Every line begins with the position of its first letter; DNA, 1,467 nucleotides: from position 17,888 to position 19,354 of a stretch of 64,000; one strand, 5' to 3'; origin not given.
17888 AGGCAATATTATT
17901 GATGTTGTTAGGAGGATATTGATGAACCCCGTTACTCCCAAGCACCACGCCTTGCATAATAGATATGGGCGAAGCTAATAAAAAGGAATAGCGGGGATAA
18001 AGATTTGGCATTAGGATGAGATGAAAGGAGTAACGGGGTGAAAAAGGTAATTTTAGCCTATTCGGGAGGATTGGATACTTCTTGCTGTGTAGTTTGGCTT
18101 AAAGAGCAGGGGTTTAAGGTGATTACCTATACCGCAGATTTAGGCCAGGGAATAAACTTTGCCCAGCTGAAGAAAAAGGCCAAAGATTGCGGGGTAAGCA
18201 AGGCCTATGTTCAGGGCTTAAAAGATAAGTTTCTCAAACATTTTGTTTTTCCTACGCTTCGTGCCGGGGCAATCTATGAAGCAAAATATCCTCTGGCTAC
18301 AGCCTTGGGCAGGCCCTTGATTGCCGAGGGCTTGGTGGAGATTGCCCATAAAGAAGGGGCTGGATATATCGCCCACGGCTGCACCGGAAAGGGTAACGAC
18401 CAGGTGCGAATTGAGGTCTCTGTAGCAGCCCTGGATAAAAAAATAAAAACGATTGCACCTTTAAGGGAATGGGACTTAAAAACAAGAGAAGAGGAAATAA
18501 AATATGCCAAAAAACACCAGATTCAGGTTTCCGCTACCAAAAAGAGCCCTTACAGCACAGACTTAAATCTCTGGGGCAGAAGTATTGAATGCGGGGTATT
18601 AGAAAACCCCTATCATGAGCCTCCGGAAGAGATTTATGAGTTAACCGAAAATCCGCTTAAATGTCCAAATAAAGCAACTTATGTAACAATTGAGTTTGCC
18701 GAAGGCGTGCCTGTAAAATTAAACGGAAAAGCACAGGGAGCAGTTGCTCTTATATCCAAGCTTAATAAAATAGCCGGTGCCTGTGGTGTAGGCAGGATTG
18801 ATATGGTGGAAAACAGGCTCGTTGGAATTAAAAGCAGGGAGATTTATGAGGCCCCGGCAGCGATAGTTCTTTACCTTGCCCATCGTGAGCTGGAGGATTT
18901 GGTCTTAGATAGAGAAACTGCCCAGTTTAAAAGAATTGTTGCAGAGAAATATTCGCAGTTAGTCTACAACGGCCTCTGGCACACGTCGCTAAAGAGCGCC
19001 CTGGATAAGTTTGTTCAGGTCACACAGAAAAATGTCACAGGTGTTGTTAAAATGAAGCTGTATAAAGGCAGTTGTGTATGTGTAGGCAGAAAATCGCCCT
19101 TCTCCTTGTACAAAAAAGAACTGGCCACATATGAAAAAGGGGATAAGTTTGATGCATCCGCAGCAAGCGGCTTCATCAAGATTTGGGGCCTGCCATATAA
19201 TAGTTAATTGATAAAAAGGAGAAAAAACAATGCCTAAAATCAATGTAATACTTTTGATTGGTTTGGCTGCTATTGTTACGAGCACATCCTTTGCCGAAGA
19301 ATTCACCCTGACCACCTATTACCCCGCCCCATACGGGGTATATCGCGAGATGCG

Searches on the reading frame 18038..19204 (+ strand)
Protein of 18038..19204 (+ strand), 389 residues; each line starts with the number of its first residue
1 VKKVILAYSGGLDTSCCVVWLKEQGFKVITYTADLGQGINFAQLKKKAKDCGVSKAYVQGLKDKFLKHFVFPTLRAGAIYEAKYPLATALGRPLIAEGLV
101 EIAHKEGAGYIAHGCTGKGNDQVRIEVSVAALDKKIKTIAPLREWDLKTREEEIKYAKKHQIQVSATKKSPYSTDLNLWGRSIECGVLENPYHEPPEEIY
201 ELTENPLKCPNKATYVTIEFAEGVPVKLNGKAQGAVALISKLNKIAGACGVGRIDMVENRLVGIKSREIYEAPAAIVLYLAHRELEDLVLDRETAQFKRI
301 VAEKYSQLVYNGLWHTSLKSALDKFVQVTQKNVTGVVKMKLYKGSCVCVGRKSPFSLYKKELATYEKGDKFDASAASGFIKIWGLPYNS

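Call 55: search_protein_families(library=ncbifam, proteins=[window:18038-19204:+], max_evalue=1e-10)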
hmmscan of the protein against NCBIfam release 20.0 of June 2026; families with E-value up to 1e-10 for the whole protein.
window:18038-19204:+ (389 aa): 6 families
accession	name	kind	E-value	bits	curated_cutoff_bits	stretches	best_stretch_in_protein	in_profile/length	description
NF001770.0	PRK00509.1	equivalog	1.6e-172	574.1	334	1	1-387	4-391/401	argininosuccinate synthase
TIGR00032.1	argG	equivalog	1e-151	505.8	268.2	1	3-387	1-386/394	argininosuccinate synthase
NF010392.0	PRK13820.1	equivalog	3.2e-137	457.7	512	1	1-385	2-383/395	argininosuccinate synthase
NF003385.0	PRK04527.1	equivalog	2.2e-82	276.8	603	1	2-385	4-387/401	argininosuccinate synthase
NF038212.1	argG_rel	exception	3.2e-61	207.3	425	1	2-367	15-377/381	argininosuccinate synthase-related protein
NF003779.0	PRK05370.1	equivalog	1.9e-45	155.5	657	1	2-371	12-395/448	argininosuccinate synthase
